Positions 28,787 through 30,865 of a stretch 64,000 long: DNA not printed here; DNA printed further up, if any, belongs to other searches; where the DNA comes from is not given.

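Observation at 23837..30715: Complete four-gene type I Zorya anti-phage system (zorABCD)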

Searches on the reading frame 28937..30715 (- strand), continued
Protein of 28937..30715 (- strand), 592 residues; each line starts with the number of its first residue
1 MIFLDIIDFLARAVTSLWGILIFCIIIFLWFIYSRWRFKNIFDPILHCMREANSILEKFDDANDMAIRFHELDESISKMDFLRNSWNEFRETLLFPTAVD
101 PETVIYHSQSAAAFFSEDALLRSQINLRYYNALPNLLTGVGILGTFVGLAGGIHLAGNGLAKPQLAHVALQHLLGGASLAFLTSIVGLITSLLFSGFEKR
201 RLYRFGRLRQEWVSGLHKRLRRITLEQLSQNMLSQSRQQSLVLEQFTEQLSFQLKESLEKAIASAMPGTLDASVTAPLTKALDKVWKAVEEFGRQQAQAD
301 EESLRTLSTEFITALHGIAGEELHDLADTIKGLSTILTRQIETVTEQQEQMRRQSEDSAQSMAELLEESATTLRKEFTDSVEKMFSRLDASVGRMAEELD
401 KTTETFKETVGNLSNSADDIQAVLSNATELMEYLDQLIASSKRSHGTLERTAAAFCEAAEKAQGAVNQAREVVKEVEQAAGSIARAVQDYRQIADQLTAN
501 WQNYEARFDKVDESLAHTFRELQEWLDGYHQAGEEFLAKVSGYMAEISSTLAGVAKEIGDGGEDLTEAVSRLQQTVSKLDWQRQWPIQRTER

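Call 52: search_solved_structures(query=window:28937-30715:-, max_evalue=1e-10, show_alignments=3)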
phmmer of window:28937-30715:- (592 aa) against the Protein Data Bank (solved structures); distinct sequences matched with E-value up to 1e-10: 5.
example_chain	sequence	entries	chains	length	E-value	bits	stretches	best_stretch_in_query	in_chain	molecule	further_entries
8vvn_C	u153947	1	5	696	2e-17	66.3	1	14-405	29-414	MotA/TolQ/ExbB proton channel domain-containing protein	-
8qyy_A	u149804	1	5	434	4.8e-17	65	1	23-248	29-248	Anti-phage defense ZorAB system ZorA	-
8qyd_A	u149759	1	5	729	7.4e-16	61.1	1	23-574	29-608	Anti-phage defense ZorAB system ZorA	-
8qyk_A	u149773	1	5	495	1.8e-15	59.9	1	23-360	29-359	Anti-phage defense ZorAB system ZorA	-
8qyh_A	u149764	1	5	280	1.1e-12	50.6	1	23-257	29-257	Anti-phage defense ZorAB system ZorA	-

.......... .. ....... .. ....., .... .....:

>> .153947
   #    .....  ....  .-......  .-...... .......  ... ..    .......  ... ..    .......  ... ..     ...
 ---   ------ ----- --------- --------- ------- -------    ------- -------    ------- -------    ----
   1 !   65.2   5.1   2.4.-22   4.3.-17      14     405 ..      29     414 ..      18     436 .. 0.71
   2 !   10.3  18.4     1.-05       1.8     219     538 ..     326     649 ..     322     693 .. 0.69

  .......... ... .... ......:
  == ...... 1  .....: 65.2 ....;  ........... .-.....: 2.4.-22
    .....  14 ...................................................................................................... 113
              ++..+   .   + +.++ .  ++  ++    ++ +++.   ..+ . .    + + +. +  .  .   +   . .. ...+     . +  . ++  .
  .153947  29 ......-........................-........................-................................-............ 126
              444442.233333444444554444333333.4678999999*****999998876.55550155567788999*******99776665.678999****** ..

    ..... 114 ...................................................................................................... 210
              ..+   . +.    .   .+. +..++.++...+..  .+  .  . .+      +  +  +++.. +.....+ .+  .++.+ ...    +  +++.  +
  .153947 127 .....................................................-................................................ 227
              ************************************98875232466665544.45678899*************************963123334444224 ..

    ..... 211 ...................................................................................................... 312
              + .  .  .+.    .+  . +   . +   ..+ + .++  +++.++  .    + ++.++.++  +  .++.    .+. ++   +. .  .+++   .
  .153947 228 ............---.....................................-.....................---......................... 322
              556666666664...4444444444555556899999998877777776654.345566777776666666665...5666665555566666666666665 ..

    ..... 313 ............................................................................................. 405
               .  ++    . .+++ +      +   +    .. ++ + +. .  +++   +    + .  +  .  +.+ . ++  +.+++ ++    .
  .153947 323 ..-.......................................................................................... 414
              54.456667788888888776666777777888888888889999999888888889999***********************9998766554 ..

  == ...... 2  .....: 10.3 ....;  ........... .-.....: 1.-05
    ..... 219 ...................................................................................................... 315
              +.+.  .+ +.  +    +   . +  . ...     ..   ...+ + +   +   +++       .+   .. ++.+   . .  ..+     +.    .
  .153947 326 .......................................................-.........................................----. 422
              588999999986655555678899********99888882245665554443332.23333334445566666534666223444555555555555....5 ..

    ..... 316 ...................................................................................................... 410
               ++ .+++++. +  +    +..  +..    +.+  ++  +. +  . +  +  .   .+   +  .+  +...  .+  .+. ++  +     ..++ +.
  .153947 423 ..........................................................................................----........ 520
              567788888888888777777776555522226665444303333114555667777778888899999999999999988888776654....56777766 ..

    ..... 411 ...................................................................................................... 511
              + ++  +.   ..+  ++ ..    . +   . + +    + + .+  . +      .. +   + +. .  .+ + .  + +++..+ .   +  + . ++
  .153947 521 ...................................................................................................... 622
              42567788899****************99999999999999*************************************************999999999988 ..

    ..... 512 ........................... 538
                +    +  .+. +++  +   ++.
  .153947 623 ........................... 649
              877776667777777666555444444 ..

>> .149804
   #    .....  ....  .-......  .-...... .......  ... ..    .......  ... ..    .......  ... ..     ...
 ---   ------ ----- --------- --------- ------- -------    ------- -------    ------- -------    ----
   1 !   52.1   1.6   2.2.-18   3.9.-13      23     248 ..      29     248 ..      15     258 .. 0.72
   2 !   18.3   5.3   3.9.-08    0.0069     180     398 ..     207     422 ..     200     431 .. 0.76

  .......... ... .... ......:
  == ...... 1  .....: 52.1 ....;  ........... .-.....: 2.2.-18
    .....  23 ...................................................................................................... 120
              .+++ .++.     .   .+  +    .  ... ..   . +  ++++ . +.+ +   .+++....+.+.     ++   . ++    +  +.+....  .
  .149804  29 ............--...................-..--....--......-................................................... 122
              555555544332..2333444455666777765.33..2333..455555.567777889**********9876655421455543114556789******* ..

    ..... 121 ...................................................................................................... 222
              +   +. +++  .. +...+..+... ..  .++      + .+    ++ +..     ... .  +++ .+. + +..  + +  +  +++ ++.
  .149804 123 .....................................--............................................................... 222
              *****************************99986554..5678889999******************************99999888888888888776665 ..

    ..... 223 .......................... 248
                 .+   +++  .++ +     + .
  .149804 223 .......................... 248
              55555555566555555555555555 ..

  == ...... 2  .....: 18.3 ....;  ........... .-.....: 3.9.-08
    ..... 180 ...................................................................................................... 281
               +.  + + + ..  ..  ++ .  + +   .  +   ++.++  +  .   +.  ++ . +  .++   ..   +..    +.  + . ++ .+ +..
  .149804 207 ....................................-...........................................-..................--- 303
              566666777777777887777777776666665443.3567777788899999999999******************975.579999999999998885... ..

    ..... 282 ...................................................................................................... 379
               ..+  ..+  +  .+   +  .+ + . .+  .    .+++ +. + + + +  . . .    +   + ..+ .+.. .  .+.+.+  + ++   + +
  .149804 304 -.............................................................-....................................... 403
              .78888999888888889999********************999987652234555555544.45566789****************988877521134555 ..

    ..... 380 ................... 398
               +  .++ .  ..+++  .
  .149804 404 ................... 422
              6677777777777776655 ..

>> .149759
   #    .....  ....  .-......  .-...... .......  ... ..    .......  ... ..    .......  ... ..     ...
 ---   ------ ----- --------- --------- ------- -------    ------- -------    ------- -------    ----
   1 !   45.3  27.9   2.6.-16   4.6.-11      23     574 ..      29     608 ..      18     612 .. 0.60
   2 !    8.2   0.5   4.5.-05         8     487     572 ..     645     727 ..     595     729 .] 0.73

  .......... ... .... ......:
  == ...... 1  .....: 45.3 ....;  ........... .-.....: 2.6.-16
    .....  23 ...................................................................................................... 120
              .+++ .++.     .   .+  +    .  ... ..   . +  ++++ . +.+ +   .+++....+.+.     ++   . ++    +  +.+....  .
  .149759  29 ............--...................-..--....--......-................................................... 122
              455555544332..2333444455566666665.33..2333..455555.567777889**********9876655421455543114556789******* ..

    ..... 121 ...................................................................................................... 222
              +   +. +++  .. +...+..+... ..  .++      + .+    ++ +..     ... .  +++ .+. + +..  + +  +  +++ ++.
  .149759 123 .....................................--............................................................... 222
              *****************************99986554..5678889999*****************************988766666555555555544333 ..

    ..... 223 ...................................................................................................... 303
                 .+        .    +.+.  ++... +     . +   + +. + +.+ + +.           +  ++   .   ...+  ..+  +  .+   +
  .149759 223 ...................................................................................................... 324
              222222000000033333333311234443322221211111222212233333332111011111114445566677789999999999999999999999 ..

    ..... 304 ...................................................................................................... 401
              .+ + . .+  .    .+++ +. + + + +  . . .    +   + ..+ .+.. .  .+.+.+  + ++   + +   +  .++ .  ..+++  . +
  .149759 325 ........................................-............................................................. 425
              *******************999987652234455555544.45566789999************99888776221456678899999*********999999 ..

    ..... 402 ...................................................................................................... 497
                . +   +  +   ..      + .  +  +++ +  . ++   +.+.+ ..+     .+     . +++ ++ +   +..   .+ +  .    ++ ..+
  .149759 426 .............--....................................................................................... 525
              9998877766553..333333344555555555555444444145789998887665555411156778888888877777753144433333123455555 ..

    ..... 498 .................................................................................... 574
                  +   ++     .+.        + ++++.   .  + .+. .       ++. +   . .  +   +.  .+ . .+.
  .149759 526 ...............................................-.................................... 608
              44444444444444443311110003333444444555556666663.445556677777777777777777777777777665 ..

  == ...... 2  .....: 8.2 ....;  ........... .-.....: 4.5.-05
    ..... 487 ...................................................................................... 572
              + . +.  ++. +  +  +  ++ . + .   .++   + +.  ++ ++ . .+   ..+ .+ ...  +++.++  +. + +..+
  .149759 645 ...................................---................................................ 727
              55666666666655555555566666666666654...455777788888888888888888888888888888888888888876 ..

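Call 53: fold_search(model_id=the predicted structure, library=pdb)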
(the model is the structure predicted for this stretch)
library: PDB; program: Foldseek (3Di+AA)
matches with E <= 10: 195; with E <= 0.001: 6
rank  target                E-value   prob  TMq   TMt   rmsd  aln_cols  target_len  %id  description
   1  8qyh_A                4.7e-09  1.00  0.38  0.78   4.0       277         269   19  Zorya anti-bacteriophage defense system ZorAB ZorA E86A_E89A, Calcium binding site mutation (released 2024-11-06)
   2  8qyd_A                6.2e-09  1.00  0.38  0.74   7.5       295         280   19  Zorya anti-bacteriophage defense system ZorAB (released 2024-11-06)
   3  8qyk_A                7.1e-09  1.00  0.38  0.79   4.1       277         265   19  Zorya anti-bacteriophage defense system ZorAB, ZorA delta_359-592, ZorA tail middle deletion. (released 2024-11-06)
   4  8qyy_A                1.9e-08  1.00  0.35  0.77   4.1       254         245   19  Zorya anti-bacteriophage defense system ZorAB, ZorA delta_435-729, ZorA tail tip deletion. (released 2024-11-06)
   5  8vvn_C                4.4e-06  1.00  0.28  0.64   5.1       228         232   22  Cryo-EM structure of a type I ZorAB complex from Shewanella sp. strain ANA-3 (released 2025-02-05)
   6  8vvn_D                9.8e-06  1.00  0.30  0.69   3.8       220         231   23  Cryo-EM structure of a type I ZorAB complex from Shewanella sp. strain ANA-3 (released 2025-02-05)
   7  9kpz_C                4.1e-02  1.00  0.24  0.54   5.8       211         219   16  Structure of TolQRA complex at pH 5.4 from E.coli (released 2026-03-04)
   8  5sv0_I                6.9e-02  0.99  0.23  0.48   7.3       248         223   14  Structure of the ExbB/ExbD complex from E. coli at pH 7.0 (released 2016-09-28)
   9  9ddn_E                9.6e-02  1.00  0.24  0.55   5.5       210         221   17  E. coli TolAQR conformation II (released 2025-07-09)
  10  9quq_A                1.2e-01  1.00  0.24  0.56   5.8       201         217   18  cryo-EM structure of TolQR conformation2 in SMA nanodiscs (released 2025-12-17)
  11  8zyv_G                1.2e-01  0.85  0.16  0.34  11.7       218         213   13  Bacterial flagellar sodium-driven stator PomA5PomB2 with 100 mM NaCl (released 2025-01-01)
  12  9ddn_C                1.3e-01  0.96  0.21  0.44   6.7       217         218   13  E. coli TolAQR conformation II (released 2025-07-09)
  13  9ddm_E                1.6e-01  1.00  0.24  0.55   5.4       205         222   16  E. coli TolAQR conformation I (released 2025-07-09)
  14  9k49_B                1.8e-01  0.97  0.22  0.47   6.9       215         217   13  Cryo-EM structure of inner membrane TolQRA complex in CYMAL-6-Neopentyl Glycol detergent micelles (released 2025-07-09)
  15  5sv0_F                2.0e-01  0.96  0.21  0.44   8.3       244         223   14  Structure of the ExbB/ExbD complex from E. coli at pH 7.0 (released 2016-09-28)
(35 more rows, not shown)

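Call 61: find_encoding_contigs(protein=window:28937-30715:-, flank=10000, max_places=5)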
Protein window:28937-30715:- (592 aa): 3 contigs read that carry it; 3 places shown.
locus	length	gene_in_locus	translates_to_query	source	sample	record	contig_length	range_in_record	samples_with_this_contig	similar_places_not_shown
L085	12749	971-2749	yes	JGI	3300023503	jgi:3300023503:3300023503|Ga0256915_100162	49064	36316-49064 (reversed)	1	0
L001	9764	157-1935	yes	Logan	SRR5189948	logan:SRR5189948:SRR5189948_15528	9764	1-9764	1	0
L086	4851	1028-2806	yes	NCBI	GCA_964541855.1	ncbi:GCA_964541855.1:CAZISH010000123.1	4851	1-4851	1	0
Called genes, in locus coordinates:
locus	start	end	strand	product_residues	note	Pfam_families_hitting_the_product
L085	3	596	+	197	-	?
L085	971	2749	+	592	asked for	PF28082:ZorA-like_t1, PF07889:DUF1664 (faint), PF04513:Baculo_PEP_C (faint)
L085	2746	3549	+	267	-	PF00691:OmpA (faint)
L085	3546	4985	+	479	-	PF15611:EH_Signature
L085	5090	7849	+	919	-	PF04851:ResIII (weak), PF00176:SNF2-rel_dom, PF00270:DEAD (weak), PF00271:Helicase_C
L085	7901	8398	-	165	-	-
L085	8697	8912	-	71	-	PF15919:HicB_lk_antitox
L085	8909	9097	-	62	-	PF07927:HicA_toxin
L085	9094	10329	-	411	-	PF00589:Phage_integrase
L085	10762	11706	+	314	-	PF04463:2-thiour_desulf, PF08349:DUF1722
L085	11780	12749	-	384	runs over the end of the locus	PF00155:Aminotran_1_2 (weak), PF01041:DegT_DnrJ_EryC1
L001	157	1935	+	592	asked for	PF28082:ZorA-like_t1, PF07889:DUF1664 (faint), PF04513:Baculo_PEP_C (faint)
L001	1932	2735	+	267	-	PF00691:OmpA (faint)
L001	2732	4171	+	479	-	PF15611:EH_Signature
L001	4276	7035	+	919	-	PF04851:ResIII (weak), PF00176:SNF2-rel_dom, PF00270:DEAD (weak), PF00271:Helicase_C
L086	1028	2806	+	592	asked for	PF28082:ZorA-like_t1, PF07889:DUF1664 (faint), PF04513:Baculo_PEP_C (faint)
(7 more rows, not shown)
